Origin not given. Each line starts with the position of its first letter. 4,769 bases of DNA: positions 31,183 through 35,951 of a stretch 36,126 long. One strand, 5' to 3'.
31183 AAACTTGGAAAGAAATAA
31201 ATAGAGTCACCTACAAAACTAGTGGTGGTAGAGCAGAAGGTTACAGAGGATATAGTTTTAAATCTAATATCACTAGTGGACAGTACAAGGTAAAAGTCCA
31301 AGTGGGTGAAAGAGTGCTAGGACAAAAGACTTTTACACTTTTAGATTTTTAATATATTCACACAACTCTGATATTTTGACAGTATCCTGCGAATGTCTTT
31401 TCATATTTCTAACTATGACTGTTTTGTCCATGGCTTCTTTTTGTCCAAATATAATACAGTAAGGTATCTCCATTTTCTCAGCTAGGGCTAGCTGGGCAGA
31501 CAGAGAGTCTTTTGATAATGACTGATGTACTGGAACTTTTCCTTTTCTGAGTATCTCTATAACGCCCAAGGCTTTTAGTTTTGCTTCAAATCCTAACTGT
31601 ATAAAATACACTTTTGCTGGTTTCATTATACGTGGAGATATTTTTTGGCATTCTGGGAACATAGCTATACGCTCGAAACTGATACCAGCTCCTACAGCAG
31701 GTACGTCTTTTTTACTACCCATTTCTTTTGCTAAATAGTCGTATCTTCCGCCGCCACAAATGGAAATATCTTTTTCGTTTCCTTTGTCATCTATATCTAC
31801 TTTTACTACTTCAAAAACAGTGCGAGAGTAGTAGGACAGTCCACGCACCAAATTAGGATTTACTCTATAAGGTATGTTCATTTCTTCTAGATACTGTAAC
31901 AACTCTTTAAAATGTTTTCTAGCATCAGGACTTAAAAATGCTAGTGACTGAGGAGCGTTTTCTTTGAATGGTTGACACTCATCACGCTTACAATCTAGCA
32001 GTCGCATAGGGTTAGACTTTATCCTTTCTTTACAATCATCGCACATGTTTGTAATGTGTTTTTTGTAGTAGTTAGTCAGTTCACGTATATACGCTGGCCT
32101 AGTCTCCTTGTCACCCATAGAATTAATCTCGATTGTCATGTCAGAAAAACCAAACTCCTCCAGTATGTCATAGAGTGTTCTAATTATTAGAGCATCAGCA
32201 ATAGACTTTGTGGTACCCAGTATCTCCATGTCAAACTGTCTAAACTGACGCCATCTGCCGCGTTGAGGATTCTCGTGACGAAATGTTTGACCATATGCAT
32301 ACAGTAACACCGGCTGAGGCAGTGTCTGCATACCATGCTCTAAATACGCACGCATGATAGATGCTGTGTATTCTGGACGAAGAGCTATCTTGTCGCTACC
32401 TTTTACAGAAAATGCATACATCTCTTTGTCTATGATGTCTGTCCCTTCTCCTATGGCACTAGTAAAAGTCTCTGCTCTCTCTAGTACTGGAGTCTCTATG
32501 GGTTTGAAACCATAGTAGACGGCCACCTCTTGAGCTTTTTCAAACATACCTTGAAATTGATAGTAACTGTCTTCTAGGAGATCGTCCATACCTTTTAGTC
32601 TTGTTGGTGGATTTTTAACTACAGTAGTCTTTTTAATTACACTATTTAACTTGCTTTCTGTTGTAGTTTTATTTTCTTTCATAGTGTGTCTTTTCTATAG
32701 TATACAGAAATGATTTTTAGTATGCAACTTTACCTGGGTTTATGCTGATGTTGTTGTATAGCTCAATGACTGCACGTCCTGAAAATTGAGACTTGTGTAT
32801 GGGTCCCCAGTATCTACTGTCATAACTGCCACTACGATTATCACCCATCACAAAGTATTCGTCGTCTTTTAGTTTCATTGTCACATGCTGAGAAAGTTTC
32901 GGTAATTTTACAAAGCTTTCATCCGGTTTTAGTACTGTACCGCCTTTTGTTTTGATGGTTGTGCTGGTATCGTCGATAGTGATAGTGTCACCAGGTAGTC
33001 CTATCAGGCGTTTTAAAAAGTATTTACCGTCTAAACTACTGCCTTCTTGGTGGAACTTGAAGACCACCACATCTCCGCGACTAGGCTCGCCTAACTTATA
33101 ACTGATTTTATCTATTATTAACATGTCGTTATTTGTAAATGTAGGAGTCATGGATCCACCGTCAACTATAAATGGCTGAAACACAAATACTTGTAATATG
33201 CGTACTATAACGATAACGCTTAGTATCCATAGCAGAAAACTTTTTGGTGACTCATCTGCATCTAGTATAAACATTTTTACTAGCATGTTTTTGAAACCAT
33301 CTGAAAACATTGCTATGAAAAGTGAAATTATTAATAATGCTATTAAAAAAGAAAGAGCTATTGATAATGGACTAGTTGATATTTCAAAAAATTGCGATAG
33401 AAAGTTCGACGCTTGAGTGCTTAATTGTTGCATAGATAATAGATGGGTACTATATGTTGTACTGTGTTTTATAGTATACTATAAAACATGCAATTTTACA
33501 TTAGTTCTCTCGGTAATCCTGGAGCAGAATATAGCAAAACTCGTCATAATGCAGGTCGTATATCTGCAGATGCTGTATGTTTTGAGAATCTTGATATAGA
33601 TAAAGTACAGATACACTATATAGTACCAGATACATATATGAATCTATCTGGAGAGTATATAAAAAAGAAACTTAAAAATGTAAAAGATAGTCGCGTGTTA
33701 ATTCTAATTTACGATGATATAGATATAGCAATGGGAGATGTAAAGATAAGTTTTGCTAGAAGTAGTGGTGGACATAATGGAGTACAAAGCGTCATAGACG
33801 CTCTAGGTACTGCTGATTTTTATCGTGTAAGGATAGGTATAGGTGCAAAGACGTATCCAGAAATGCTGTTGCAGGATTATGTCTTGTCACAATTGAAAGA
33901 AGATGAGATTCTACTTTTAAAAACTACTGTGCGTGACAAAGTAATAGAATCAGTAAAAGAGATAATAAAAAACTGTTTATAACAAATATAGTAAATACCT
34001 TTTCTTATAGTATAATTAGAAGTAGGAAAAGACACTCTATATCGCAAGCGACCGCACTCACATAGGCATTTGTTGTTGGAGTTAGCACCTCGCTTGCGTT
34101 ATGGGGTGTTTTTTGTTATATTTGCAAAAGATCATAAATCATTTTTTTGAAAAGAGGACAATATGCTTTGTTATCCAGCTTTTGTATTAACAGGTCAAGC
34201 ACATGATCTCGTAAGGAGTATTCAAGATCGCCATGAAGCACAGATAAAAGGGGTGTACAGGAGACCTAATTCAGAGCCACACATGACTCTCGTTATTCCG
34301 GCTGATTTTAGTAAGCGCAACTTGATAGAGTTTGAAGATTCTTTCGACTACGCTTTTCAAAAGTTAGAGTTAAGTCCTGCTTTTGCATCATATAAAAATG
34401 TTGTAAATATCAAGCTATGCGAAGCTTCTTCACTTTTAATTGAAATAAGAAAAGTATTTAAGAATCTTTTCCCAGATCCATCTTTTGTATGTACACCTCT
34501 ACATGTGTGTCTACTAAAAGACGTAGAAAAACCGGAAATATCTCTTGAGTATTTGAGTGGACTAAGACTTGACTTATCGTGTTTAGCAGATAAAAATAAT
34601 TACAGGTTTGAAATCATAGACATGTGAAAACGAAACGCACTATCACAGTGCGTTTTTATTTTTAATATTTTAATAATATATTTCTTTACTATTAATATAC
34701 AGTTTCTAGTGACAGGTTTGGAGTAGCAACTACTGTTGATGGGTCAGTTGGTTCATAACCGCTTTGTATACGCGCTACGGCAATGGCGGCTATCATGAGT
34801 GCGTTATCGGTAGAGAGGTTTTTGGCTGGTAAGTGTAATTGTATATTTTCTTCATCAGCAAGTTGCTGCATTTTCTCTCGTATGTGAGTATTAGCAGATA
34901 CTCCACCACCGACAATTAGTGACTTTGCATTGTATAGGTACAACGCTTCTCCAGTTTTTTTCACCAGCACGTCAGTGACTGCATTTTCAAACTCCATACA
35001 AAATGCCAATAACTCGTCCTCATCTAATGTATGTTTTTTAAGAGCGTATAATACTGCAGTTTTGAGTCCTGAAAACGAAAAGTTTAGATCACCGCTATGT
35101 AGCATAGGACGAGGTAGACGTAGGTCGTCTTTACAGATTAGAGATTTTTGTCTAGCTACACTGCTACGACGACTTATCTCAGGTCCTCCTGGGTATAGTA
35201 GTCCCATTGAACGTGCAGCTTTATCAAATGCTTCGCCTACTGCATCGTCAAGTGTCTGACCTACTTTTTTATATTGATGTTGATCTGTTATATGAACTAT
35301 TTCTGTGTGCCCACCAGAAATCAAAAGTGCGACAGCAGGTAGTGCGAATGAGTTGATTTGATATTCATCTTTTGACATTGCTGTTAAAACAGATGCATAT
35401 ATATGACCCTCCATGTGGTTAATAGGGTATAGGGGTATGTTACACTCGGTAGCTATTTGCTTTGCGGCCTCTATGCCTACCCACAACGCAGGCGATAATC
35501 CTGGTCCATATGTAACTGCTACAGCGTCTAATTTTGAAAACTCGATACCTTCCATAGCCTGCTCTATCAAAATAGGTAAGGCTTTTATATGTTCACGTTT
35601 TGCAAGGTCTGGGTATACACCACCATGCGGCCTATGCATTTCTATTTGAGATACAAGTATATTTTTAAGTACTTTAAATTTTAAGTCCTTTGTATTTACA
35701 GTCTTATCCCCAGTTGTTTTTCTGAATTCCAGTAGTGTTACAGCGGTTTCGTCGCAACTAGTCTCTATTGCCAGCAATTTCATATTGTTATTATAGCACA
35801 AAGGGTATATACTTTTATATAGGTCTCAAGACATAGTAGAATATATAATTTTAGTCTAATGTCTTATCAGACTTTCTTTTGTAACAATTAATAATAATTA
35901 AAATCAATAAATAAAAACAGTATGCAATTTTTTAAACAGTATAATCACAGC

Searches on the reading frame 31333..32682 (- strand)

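Call 11: search_protein_families(library=pfam, proteins=[window:31333-32682:-], max_evalue=0.001)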
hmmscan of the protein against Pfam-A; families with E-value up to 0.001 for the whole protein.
window:31333-32682:- (449 aa): 4 families
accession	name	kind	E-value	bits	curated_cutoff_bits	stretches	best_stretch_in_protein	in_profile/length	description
PF13393.11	tRNA-synt_His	-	1.3e-30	107.2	25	1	31-338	1-307/308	Histidyl-tRNA synthetase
PF00587.30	tRNA-synt_2b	-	1.3e-13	51.9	29.3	1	89-339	1-171/179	tRNA synthetase class II core domain (G, H, P, S and T)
PF03129.25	HGTP_anticodon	-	7.7e-13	48.9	21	1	357-446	1-93/94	Anticodon binding domain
PF01409.25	tRNA-synt_2d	-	5.1e-06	26.6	19.8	0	46-180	22-157/246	tRNA synthetases class II core domain (F)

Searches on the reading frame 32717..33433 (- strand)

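Call 94: search_protein_families(library=pfam, proteins=[window:32717-33433:-], max_evalue=0.001)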
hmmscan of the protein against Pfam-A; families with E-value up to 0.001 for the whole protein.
window:32717-33433:- (238 aa): 2 families
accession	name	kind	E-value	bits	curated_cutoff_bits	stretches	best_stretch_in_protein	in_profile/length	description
PF10502.14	Peptidase_S26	-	9.2e-41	140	22.9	1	66-223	4-165/168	Signal peptidase, peptidase S26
PF00717.28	Peptidase_S24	-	0.00011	22.3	23.3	1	90-151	40-89/116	Peptidase S24-like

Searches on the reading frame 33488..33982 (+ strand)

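Call 94: search_protein_families(library=pfam, proteins=[window:33488-33982:+], max_evalue=0.001)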
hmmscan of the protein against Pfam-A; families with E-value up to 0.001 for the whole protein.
window:33488-33982:+ (164 aa): 1 family
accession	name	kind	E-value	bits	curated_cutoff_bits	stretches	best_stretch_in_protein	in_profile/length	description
PF01195.25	Pept_tRNA_hydro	-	5.5e-39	134.3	27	1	5-161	2-172/183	Peptidyl-tRNA hydrolase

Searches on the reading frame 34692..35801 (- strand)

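Call 94: search_protein_families(library=pfam, proteins=[window:34692-35801:-], max_evalue=0.001)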
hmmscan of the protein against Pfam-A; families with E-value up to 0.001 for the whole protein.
window:34692-35801:- (369 aa): 1 family
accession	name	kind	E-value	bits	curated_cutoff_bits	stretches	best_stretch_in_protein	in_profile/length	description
PF00814.31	TsaD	-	4.8e-78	263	24.8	1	43-338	1-263/264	tRNA N6-adenosine threonylcarbamoyltransferase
